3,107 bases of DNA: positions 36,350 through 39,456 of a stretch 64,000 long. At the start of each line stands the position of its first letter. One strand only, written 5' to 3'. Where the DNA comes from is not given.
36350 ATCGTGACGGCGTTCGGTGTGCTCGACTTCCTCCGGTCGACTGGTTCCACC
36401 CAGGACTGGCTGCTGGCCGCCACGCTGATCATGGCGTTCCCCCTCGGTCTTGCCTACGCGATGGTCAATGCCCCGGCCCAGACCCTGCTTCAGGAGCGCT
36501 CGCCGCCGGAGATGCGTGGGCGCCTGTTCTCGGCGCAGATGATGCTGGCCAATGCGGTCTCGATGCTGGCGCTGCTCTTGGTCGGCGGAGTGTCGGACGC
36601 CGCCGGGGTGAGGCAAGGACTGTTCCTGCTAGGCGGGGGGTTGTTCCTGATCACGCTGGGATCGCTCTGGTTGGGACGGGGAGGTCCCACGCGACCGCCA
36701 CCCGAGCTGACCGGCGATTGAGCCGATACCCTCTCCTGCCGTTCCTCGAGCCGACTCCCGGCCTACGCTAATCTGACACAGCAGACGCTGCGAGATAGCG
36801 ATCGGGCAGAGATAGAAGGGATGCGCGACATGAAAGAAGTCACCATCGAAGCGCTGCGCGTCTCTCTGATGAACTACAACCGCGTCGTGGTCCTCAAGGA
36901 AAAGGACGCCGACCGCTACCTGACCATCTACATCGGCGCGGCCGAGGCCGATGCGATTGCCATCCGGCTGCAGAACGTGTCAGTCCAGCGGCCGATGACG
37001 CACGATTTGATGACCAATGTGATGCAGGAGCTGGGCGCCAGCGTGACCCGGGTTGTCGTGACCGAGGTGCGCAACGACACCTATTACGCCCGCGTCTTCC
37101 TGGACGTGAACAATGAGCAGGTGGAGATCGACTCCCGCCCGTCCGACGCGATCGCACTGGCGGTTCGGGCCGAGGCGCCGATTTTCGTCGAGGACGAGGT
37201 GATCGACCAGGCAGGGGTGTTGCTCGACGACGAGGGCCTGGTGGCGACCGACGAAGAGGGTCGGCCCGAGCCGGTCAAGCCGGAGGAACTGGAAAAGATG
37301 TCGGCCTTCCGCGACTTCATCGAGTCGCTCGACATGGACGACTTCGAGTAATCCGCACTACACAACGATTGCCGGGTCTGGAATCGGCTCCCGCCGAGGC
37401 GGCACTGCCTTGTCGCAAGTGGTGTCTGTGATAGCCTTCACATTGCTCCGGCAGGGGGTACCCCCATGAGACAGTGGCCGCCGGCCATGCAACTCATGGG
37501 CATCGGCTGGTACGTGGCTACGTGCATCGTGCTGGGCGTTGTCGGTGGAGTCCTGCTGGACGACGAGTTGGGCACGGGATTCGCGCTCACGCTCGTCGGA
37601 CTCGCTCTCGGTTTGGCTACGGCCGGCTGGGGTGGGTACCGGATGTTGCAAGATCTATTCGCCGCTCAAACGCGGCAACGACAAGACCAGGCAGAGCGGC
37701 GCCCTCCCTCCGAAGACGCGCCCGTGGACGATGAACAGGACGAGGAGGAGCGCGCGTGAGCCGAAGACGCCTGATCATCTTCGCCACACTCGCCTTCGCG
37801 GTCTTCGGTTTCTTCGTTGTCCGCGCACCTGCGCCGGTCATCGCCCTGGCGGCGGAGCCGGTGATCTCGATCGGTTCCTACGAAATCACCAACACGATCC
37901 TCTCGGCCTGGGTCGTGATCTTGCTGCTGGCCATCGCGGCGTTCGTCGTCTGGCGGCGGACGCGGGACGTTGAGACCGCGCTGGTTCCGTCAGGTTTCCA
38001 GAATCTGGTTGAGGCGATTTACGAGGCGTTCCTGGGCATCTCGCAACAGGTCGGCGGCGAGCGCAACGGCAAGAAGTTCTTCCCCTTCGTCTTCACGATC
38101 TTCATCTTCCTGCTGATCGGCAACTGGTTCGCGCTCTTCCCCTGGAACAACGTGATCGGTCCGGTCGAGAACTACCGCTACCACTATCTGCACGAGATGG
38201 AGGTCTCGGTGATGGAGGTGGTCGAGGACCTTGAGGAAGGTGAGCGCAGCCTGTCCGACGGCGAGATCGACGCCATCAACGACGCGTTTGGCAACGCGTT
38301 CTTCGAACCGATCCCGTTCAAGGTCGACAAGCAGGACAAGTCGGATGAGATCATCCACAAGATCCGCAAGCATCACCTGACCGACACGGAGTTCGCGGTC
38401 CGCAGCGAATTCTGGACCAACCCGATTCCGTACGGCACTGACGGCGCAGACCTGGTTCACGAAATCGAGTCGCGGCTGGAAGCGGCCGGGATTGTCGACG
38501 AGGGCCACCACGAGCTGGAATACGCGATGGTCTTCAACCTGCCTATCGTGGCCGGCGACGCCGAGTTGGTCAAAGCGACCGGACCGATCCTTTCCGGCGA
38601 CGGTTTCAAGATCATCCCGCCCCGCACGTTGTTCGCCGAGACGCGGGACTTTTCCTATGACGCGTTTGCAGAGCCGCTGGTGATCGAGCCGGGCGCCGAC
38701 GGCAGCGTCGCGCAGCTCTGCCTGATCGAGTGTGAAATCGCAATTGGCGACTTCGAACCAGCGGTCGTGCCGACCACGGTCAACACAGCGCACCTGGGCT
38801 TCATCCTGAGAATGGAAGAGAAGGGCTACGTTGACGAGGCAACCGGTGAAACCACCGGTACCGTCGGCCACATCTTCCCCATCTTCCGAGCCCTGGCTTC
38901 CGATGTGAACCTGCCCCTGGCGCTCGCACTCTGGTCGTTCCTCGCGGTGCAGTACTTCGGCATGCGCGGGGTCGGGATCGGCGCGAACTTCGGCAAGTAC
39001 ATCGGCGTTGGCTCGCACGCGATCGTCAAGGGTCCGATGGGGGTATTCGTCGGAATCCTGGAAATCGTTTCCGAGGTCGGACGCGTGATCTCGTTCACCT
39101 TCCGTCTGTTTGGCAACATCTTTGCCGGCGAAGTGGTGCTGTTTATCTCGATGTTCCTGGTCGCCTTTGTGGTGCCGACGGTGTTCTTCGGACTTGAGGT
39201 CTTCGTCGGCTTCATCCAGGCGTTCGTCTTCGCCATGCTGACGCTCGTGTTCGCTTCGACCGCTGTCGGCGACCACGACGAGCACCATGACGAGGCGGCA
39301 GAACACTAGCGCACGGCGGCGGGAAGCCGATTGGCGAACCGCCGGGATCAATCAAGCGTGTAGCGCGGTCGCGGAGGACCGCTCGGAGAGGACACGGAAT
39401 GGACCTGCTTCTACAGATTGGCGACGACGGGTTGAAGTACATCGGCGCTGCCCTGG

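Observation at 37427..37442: Near-consensus Rex operator in front of the ATP synthase operon, with rex encoded 11 kb downstream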

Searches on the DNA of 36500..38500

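Call 49: search_rna_families(source=window, start=36500, end=38500, threshold=evalue, max_evalue=1)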
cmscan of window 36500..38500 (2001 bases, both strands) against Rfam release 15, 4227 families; matches with E-value up to 1: 1.
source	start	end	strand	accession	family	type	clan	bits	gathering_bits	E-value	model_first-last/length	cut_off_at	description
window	38202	38270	+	RF03984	MIR2933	Gene; miRNA;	-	19.1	70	0.99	24-91/112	no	MIR2933 microRNA precursor family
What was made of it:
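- No Rfam match (call 49).
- Tried and rejected: RNA element or terminator: no Rfam match at E ≤ 1 other than a spurious miRNA hit (call 49).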

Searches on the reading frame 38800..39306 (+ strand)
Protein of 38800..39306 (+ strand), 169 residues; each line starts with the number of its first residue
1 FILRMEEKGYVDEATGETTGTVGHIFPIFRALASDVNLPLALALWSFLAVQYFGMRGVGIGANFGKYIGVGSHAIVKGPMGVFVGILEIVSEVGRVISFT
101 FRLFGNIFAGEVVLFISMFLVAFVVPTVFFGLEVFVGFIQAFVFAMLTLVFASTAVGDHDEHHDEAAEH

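Call 14: find_related_loci(query=window:38800-39306:+, collection=genome_contigs, flank=6000)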
Query window:38800-39306:+ (169 aa) in genome_contigs; peptide patterns used: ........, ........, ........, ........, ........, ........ (x = any residue, [..] = any of these).
600 stretches matched a pattern (row limit reached: there are more); 575 encode a relative of the query (tblastn E <= 1e-3); the best 80 are kept; 80 distinct loci.
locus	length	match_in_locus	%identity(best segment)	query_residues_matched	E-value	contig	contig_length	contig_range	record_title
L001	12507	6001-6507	92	1-169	1e-100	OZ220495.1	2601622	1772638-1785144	MAG: Dehalococcoidia bacterium isolate 23c5d8d9-c01e-4714-bf51-3e77b66f12ef genome assembly, chromosome: 1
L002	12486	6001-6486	92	1-169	2e-96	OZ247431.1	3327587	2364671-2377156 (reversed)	MAG: Dehalococcoidia bacterium isolate c15901d5-d28f-4d5c-bcfc-8c60e7bd0c97 genome assembly, chromosome: 1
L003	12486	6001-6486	91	1-169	1e-94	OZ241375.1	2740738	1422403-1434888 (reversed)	MAG: Dehalococcoidia bacterium isolate b07fa7da-9862-47df-848d-64ec3822ffc5 genome assembly, chromosome: 1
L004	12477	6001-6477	76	1-166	1e-79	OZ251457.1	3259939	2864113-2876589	MAG: Dehalococcoidia bacterium isolate 625aef2d-bb65-4528-802e-f9b0f5c04a3f genome assembly, chromosome: 1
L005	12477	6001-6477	75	1-166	1e-79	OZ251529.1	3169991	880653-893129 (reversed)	MAG: Dehalococcoidia bacterium isolate 64543fda-5a3a-48f4-bbbd-4b73dd240877 genome assembly, chromosome: 1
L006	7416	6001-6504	55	2-169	2e-49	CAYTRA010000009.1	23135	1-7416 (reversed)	MAG TPA_asm: uncultured Dehalococcoidaceae bacterium isolate SRP263527_co1_137 genome assembly, contig: NODE_1783_length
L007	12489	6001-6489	54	6-167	4e-43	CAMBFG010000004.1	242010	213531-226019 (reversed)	MAG: Dehalococcoides mccartyi isolate MH-09jul19-197 genome assembly, contig: MH-09jul19-C41, whole genome shotgun seque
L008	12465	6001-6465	52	12-169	7e-42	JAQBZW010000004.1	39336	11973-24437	MAG: Chloroflexota bacterium isolate casp150-mb.74 NODE_2668_length_39336_cov_0.225374, whole genome shotgun sequence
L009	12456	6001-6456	56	16-163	6e-42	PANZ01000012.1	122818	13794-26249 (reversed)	MAG: Chloroflexota bacterium isolate SAT228 268006, whole genome shotgun sequence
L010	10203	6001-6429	49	23-167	3e-40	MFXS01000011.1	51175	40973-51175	MAG: Candidatus Peribacteria bacterium RIFCSPHIGHO2_01_FULL_55_13 rifcsphigho2_01_scaffold_2194, whole genome shotgun se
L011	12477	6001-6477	50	13-169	3e-40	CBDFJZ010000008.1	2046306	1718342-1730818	MAG: Dehalococcoidia bacterium isolate 57ec2a1a-662d-41b8-8a7e-0ee2adc06e76 genome assembly, contig: contig_8, whole gen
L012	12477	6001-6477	51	13-169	9e-40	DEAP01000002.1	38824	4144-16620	MAG TPA_asm: Dehalococcoidia bacterium UBA2979 UBA2979_contig_14599, whole genome shotgun sequence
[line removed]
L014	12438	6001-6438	49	8-163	9e-40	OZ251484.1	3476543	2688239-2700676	MAG: Dehalococcoidia bacterium isolate ef173376-b59c-4e26-81a4-37713676cc5d genome assembly, chromosome: 1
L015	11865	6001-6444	50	14-169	1e-39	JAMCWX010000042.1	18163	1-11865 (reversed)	MAG: Chloroflexota bacterium isolate FK_Sedi_B_Bin.47 NODE_11087_length_18163_cov_6.57208, whole genome shotgun sequence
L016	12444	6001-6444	52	10-163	3e-39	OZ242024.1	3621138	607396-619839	MAG: Dehalococcoidia bacterium isolate d43f8009-68d3-414f-887a-1f958e937587 genome assembly, chromosome: 1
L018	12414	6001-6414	53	25-164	3e-39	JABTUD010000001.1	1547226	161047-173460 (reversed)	MAG: Thermoflexaceae bacterium isolate H3_CFX4 seq001, whole genome shotgun sequence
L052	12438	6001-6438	47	13-164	4e-36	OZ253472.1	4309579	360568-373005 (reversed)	MAG: Dehalococcoidia bacterium isolate 530a8394-237e-405c-b316-5e5b388c5070 genome assembly, chromosome: 1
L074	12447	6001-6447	47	12-163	3e-35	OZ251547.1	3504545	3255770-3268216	MAG: Dehalococcoidia bacterium isolate 7c1018f6-8209-44eb-a256-ba93cc78eb51 genome assembly, chromosome: 1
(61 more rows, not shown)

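Call 26: search_protein_families(library=pfam, proteins=[L052:2389-2676:+, L052:2600-4288:+, L052:4419-5030:+, L052:5140-5361:+, L052:1410-1862:+, L074:11443-12306:+, L074:11899-12447:-, L016:5168-5386:+, L011:5113-5331:+, L018:4888-5121:+], max_evalue=0.01)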
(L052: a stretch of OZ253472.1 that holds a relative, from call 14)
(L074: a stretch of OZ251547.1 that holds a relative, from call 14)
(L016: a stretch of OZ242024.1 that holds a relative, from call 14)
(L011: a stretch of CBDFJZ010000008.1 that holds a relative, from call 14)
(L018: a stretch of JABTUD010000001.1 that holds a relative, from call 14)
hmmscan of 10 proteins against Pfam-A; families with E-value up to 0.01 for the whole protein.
L052:2389-2676:+ (95 aa): 1 family
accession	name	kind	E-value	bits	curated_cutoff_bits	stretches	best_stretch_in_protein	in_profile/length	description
PF03992.22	ABM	-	6.1e-07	30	23.1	1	1-75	1-76/78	Antibiotic biosynthesis monooxygenase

L052:2600-4288:+ (562 aa): 7 families
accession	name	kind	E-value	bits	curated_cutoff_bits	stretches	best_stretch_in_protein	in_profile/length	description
PF00732.25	GMC_oxred_N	-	6.9e-48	163.8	23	1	45-346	1-217/218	GMC oxidoreductase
PF05199.19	GMC_oxred_C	-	1.5e-32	113.5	24.6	1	418-553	2-139/139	GMC oxidoreductase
PF00890.30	FAD_binding_2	-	1.6e-05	24.8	20.4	0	258-309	153-206/414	FAD binding domain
PF13450.12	NAD_binding_8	-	7.1e-05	23.5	21.9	1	49-79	1-30/68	NAD(P)-binding Rossmann-like domain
PF01266.30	DAO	-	0.00019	21.5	27.9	0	46-79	1-33/353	FAD dependent oxidoreductase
PF05834.18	Lycopene_cycl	-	0.00035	20.2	23.4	1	46-80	1-36/380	Lycopene cyclase protein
PF07992.20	Pyr_redox_2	-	0.0066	16.3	26.1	0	45-82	1-37/291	Pyridine nucleotide-disulphide oxidoreductase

L052:4419-5030:+ (203 aa): 1 family
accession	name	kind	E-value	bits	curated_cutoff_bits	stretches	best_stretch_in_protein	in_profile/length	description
PF02577.19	BFN_dom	-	1.9e-42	144.1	27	1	35-147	1-111/112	Bifunctional nuclease domain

L052:5140-5361:+ (73 aa): 1 family
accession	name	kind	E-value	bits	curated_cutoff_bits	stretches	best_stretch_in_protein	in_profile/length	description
PF09527.15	ATPase_gene1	-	7.2e-10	39.2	26.6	1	11-62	3-54/54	Putative F0F1-ATPase subunit Ca2+/Mg2+ transporter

L052:1410-1862:+ (150 aa): 0 families

L074:11443-12306:+ (287 aa): 1 family
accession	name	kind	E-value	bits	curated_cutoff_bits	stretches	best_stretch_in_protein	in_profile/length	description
PF00231.24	ATP-synt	-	1.8e-92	310.5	39.9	1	3-286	1-285/285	ATP synthase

L074:11899-12447:- (182 aa): 0 families

L016:5168-5386:+ (72 aa): 1 family
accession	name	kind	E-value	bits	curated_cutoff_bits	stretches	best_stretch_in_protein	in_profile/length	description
PF09527.15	ATPase_gene1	-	3.7e-10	40.1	26.6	1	6-57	3-54/54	Putative F0F1-ATPase subunit Ca2+/Mg2+ transporter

L011:5113-5331:+ (72 aa): 2 families
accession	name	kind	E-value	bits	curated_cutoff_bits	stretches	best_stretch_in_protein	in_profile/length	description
PF09527.15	ATPase_gene1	-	5.7e-14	52.3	26.6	1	10-59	5-54/54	Putative F0F1-ATPase subunit Ca2+/Mg2+ transporter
PF16926.10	HisKA_4TM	-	0.0074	16.5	22.6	1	12-59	72-120/130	Archaeal 4TM region of histidine kinase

L018:4888-5121:+ (77 aa): 1 family
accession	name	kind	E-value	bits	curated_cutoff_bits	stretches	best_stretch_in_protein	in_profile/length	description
PF09527.15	ATPase_gene1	-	1.9e-10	41.1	26.6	1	9-61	2-54/54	Putative F0F1-ATPase subunit Ca2+/Mg2+ transporter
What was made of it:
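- The four downstream ORFs I tested are all PF09527 (call 26).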
